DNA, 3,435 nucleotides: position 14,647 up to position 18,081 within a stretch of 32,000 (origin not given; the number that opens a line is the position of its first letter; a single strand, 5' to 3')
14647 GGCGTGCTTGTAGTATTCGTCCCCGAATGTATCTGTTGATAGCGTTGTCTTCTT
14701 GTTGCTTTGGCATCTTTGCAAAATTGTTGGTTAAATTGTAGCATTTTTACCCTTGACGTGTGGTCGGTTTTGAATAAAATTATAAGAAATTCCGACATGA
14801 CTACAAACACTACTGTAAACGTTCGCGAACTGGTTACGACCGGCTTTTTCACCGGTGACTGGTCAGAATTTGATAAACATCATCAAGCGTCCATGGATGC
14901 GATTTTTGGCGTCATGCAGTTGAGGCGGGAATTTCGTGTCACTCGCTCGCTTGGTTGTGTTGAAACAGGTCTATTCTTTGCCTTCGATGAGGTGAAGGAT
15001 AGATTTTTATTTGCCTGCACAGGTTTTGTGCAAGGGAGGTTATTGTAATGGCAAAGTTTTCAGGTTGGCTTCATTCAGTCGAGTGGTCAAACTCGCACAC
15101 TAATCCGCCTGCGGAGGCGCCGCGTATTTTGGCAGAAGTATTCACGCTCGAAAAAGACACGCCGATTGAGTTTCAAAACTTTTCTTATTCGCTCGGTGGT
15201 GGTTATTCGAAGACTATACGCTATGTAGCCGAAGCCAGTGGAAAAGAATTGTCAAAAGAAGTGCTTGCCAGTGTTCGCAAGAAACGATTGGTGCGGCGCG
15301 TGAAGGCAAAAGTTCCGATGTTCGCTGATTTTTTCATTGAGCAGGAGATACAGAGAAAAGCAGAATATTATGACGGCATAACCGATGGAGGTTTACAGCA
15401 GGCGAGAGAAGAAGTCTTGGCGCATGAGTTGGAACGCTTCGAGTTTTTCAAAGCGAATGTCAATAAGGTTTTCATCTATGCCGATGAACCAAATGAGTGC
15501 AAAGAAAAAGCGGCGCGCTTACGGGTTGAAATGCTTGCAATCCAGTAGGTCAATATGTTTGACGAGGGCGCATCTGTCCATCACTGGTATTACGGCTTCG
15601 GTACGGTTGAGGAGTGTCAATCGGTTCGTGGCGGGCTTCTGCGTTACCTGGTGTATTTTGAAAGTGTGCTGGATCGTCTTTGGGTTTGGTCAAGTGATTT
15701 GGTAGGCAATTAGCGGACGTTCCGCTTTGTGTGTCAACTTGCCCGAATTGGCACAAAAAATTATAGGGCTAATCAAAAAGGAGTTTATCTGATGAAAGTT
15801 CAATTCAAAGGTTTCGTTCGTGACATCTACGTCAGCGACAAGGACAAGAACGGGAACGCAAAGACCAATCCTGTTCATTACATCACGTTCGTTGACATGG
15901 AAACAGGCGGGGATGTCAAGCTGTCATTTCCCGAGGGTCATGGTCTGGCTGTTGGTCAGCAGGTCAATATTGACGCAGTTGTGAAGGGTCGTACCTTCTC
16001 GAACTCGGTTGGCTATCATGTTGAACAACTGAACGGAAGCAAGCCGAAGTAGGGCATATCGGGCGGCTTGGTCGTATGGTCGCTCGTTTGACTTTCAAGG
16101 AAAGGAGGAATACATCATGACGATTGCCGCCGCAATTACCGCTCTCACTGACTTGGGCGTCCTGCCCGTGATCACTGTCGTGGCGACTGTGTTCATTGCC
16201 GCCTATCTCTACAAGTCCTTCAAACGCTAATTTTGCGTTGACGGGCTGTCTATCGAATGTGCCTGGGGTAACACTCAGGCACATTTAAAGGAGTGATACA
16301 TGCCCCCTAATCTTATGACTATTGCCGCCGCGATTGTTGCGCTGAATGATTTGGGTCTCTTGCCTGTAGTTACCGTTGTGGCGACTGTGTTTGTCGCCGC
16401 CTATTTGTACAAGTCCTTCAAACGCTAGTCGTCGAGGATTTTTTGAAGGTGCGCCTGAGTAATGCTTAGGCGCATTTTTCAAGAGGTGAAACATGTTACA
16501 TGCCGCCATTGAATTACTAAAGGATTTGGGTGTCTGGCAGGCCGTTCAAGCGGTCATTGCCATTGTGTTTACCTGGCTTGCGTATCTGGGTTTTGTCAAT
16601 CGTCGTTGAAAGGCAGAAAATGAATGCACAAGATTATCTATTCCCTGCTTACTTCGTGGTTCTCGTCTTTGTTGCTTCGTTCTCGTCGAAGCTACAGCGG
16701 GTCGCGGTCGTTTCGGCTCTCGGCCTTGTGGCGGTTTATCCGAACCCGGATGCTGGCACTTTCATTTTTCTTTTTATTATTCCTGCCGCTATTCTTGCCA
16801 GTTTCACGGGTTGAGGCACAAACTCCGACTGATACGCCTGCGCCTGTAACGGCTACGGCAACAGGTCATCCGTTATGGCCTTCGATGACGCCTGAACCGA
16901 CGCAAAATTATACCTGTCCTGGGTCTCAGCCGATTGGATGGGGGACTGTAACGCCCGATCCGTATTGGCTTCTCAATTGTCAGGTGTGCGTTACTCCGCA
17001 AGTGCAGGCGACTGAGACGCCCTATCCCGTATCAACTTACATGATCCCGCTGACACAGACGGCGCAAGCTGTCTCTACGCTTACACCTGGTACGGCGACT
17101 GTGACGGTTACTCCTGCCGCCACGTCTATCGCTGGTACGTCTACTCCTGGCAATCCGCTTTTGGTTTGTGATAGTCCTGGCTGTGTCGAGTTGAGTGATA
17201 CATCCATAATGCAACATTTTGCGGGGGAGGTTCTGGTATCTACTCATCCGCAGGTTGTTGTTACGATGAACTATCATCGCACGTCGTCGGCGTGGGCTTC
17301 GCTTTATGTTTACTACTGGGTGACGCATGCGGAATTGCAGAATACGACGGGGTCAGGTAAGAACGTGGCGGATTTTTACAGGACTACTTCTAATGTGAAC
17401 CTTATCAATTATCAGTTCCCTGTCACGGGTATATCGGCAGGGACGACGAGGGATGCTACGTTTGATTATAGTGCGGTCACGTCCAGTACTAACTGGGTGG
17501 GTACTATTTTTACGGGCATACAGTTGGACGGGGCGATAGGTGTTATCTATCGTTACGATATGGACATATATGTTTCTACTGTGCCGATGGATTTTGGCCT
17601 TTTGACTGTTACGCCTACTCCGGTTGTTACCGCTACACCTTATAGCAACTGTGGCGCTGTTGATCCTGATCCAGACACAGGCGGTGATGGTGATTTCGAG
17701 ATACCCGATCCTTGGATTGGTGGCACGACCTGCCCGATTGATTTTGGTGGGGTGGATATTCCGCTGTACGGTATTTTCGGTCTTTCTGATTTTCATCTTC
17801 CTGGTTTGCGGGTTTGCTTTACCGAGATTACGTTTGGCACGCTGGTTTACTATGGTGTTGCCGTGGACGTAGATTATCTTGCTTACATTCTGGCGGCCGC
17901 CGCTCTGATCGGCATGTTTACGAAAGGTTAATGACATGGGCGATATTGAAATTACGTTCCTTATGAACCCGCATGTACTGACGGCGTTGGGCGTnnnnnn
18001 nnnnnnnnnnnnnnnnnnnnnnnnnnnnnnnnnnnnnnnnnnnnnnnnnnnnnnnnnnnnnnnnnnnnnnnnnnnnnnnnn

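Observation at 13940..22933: Intact-looking inovirus-like prophage integrated in tRNA-Met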

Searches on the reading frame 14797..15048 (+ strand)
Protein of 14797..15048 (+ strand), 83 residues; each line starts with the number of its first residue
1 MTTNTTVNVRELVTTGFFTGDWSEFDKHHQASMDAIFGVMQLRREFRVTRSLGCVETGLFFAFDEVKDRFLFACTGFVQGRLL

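Call 51: search_protein_families(library=pfam, max_evalue=10, proteins=[window:14797-15048:+])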
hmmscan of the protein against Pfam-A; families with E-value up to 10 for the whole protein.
window:14797-15048:+ (83 aa): 0 families

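Call 52: search_protein_families(library=phrogs, max_evalue=10, proteins=[window:14797-15048:+])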
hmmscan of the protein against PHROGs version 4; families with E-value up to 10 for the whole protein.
window:14797-15048:+ (83 aa): 0 families

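Call 110: search_protein_families(library=padloc, max_evalue=0.01, proteins=[window:14797-15048:+])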
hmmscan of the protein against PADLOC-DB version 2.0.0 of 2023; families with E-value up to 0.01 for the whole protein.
window:14797-15048:+ (83 aa): 0 families

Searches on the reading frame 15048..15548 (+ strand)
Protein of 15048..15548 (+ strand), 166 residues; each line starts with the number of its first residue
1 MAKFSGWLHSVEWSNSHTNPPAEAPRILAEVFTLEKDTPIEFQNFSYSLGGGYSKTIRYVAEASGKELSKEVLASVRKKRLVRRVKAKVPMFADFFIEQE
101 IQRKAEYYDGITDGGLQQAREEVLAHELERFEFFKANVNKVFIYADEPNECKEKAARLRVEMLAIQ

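Call 5: search_protein_families(library=pfam, max_evalue=0.1, proteins=[window:15048-15548:+])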
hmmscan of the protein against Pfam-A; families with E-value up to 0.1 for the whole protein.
window:15048-15548:+ (166 aa): 0 families

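Call 6: search_protein_families(library=phrogs, max_evalue=0.1, proteins=[window:15048-15548:+])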
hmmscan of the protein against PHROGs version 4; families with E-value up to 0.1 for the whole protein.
window:15048-15548:+ (166 aa): 1 family
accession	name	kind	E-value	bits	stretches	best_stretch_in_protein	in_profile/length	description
phrog_27524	-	unknown function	2e-13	51.8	1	7-111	5-115/117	-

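Call 53: search_dna_similar(query=window:15048-15548:+, collection=phages, mode=protein, max_evalue=0.1, max_rows=30)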
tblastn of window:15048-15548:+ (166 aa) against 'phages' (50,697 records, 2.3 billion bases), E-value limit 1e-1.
Records with a match: 2; places in all: 2; records where one place covers at least 80% of the query: 0.
Best place of each record, by identity: <60% 2.
By first word of the organism name: Rhodobacter 2.
By host as written in the record: Rhodobacter capsulatus SB1003 2.
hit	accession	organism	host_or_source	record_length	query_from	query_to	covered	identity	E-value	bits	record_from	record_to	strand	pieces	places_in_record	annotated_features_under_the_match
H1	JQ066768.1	Rhodobacter phage RcapNL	Rhodobacter capsulatus SB1003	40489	7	110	63%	31.5%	3e-4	46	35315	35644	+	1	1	hypothetical protein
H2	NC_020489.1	Rhodobacter phage RcapNL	Rhodobacter capsulatus SB1003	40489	7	110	63%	31.5%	3e-4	46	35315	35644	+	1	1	hypothetical protein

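Call 109: search_protein_families(library=ncbifam, max_evalue=0.1, proteins=[window:15048-15548:+])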
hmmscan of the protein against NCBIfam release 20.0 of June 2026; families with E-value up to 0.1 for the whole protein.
window:15048-15548:+ (166 aa): 0 families

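Call 110: search_protein_families(library=padloc, max_evalue=0.01, proteins=[window:15048-15548:+])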
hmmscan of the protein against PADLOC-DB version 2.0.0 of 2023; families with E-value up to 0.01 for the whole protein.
window:15048-15548:+ (166 aa): 0 families

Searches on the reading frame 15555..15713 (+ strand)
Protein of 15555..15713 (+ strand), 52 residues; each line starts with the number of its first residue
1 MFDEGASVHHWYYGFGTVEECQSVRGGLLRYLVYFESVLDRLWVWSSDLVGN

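Call 51: search_protein_families(library=pfam, max_evalue=10, proteins=[window:15555-15713:+])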
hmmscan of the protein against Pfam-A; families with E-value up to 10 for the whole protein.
window:15555-15713:+ (52 aa): 0 families

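Call 52: search_protein_families(library=phrogs, max_evalue=10, proteins=[window:15555-15713:+])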
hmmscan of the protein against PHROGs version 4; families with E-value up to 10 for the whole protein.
window:15555-15713:+ (52 aa): 1 family
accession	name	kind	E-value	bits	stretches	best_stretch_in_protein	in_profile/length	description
phrog_22928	-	unknown function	0.37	12.2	1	32-47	83-98/106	-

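Call 110: search_protein_families(library=padloc, max_evalue=0.01, proteins=[window:15555-15713:+])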
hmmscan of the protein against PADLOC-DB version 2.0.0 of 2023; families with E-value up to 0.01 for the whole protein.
window:15555-15713:+ (52 aa): 0 families

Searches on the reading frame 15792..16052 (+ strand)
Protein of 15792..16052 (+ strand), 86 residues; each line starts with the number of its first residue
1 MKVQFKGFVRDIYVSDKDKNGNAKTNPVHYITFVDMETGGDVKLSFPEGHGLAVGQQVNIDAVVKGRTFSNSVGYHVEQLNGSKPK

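Call 5: search_protein_families(library=pfam, max_evalue=0.1, proteins=[window:15792-16052:+])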
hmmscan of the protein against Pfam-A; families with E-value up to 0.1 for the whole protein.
window:15792-16052:+ (86 aa): 0 families

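Call 6: search_protein_families(library=phrogs, max_evalue=0.1, proteins=[window:15792-16052:+])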
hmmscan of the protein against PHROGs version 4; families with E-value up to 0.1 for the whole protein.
window:15792-16052:+ (86 aa): 0 families

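Call 67: find_homologous_proteins(query=window:15792-16052:+, max_evalue=0.001)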
Query window:15792-16052:+ (86 aa): 10 proteins with E <= 0.001 among 10 candidates.
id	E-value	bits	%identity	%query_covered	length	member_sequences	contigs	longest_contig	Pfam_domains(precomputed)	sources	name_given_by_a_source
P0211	8.6e-51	187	100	100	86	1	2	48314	-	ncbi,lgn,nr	ncbi:MAG: hypothetical protein HZB19_15265 [Chloroflexi bacterium]|nr:hypothetical protein [Chlorofl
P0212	3.5e-37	144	73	100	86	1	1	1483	-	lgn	-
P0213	2.7e-36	141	79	93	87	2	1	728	-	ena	-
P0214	2.8e-35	138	74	99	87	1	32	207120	-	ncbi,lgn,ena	-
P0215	1.5e-34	135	75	98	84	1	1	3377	-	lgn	-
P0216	2.3e-34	135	73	100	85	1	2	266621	-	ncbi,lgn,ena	-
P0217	6.5e-31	124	68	98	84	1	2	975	-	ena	-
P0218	1.8e-29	119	65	100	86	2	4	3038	-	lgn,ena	-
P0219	6.1e-28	114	69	93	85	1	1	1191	-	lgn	-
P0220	8.1e-12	63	47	92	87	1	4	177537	-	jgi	jgi:hypothetical protein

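Call 76: predict_structure(alignment_id=A5)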
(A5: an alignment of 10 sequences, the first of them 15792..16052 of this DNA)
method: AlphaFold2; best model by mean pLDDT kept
length: 86 residues; sequences in the alignment: 10
mean_pLDDT: 87.4   pTM: 0.75
mean pLDDT of the five models: 87.4, 83.8, 82.4, 77.5, 76.0
residues with pLDDT >= 90: 53; 70-90: 26; 50-70: 3; < 50: 4
segments of 3 or more residues with pLDDT < 50: 83-86
pLDDT, mean of each block of 10 residues (from residue 1): 95 91 89 96 91 94 85 83 49
secondary structure, 60 per line:
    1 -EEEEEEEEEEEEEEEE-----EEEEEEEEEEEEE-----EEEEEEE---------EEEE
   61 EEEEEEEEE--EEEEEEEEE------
elements in order: E2-17 E23-35 E41-47 E57-69 E72-80

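Call 78: fold_search(model_id=the predicted structure, library=pdb)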
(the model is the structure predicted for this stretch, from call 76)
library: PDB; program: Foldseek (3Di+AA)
matches with E <= 10: 971; with E <= 0.001: 0
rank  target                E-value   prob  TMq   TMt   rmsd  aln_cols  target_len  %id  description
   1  1x3f_B                1.1e-02  1.00  0.54  0.43   7.1       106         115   14  Crystal structure of the single-stranded DNA-binding protein from Mycobacterium SMEGMATIS (released 2005-08-15)
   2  3koj_A                1.3e-02  1.00  0.56  0.54   3.7        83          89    6  Crystal structure of the SSB domain of Q5N255_SYNP6 protein from Synechococcus sp. Northeast Structural Genomics Conso (released 2009-11-24)
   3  7uy7_B                1.3e-02  1.00  0.51  0.19   6.0        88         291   15  Tetrahymena CST with Polymerase alpha-Primase (released 2022-07-13)
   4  7ym1_A                1.4e-02  1.00  0.56  0.50   4.6        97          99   11  Structure of SsbA protein in complex with the anticancer drug 5-fluorouracil (released 2023-08-02)
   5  3fhw_A                1.4e-02  1.00  0.52  0.46   6.2        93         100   14  Crystal structure of the protein priB from Bordetella parapertussis. Northeast Structural Genomics Consortium target B (released 2008-12-30)
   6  6bhw_E                1.6e-02  1.00  0.57  0.50   4.6        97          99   14  B. subtilis SsbA (released 2018-12-19)
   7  6bhw_F                1.7e-02  1.00  0.57  0.52   4.3        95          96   14  B. subtilis SsbA (released 2018-12-19)
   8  8gw5_A                1.7e-02  1.00  0.58  0.52   5.1       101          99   13  Crystal structure of SaSsbA complexed with glycerol (released 2023-09-20)
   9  3eiv_A                1.7e-02  1.00  0.55  0.49   5.1        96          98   14  Crystal Structure of Single-stranded DNA-binding protein from Streptomyces coelicolor (released 2009-09-08)
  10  7vum_C                2.0e-02  1.00  0.53  0.49   4.3        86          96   22  Crystal structure of SSB complexed with que (released 2022-03-09)
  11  3dm3_A                2.0e-02  1.00  0.48  0.43   5.6        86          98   14  Crystal structure of a domain of a Replication factor A protein, from Methanocaldococcus jannaschii. NorthEast Structu (released 2008-08-26)
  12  3u58_C                2.2e-02  1.00  0.54  0.26   4.2        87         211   24  Crystal Structure of the Tetrahymena telomerase processivity factor Teb1 AB (released 2011-12-28)
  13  7d8j_B                2.2e-02  1.00  0.54  0.49   5.3        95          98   13  S. aureus SsbB with 5-FU (released 2020-12-23)
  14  1ue6_C                2.2e-02  1.00  0.52  0.45   5.1        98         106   12  Crystal structure of the single-stranded dna-binding protein from mycobacterium tuberculosis (released 2004-02-10)
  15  6jdg_B                2.4e-02  1.00  0.51  0.46   5.6        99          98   23  Complexed crystal structure of PaSSB with ssDNA dT20 at 2.39 angstrom resolution (released 2019-12-11)
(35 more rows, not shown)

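Call 79: find_encoding_contigs(protein=P0211, flank=10000, max_places=5)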
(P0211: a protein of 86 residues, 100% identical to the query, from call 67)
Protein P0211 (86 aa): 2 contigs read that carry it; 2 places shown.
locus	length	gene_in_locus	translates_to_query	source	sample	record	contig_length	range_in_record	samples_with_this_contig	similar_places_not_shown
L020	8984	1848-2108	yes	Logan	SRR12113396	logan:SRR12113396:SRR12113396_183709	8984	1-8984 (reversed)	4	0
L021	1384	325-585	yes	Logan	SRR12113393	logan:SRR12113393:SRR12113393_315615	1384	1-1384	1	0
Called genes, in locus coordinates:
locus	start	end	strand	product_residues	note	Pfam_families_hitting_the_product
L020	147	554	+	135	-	-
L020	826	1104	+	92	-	-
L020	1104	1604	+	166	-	-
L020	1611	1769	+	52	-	-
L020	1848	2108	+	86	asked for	-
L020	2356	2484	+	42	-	-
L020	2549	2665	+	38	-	-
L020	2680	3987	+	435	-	-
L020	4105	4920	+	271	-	-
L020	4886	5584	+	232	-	-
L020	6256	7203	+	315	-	PF02486:Rep_trans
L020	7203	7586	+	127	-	-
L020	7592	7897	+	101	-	PF01381:HTH_3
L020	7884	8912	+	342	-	PF00589:Phage_integrase (weak)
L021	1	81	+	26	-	?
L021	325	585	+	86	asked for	-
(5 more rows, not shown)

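Call 109: search_protein_families(library=ncbifam, max_evalue=0.1, proteins=[window:15792-16052:+])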
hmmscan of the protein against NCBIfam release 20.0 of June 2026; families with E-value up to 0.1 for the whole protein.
window:15792-16052:+ (86 aa): 0 families

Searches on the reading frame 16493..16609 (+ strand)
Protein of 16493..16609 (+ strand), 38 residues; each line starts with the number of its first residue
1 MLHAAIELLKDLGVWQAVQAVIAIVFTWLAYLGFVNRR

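Call 51: search_protein_families(library=pfam, max_evalue=10, proteins=[window:16493-16609:+])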
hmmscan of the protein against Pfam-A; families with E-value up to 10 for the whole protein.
window:16493-16609:+ (38 aa): 0 families

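Call 52: search_protein_families(library=phrogs, max_evalue=10, proteins=[window:16493-16609:+])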
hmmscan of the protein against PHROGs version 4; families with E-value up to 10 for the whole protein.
window:16493-16609:+ (38 aa): 1 family
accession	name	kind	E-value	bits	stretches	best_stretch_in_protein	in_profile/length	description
phrog_13404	-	lysis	0.18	13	1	10-35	39-64/121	holin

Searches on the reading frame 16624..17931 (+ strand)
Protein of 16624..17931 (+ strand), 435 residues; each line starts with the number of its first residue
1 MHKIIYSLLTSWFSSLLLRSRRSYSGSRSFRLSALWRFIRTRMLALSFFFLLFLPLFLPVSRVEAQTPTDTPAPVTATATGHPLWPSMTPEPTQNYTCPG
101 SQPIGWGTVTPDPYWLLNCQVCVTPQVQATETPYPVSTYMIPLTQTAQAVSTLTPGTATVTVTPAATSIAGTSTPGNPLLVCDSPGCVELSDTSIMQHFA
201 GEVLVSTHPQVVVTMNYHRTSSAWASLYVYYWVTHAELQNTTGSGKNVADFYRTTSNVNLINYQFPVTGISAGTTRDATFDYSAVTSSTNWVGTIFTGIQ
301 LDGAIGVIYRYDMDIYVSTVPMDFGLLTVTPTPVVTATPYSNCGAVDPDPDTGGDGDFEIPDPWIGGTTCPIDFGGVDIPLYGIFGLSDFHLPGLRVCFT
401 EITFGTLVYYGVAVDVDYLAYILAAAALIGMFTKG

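Call 5: search_protein_families(library=pfam, max_evalue=0.1, proteins=[window:16624-17931:+])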
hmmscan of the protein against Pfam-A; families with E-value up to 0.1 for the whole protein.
window:16624-17931:+ (435 aa): 0 families

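Call 6: search_protein_families(library=phrogs, max_evalue=0.1, proteins=[window:16624-17931:+])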
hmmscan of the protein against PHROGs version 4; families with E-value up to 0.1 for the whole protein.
window:16624-17931:+ (435 aa): 0 families

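Call 109: search_protein_families(library=ncbifam, max_evalue=0.1, proteins=[window:16750-17931:+])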
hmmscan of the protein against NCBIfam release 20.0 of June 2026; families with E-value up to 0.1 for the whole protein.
window:16750-17931:+ (393 aa): 0 families
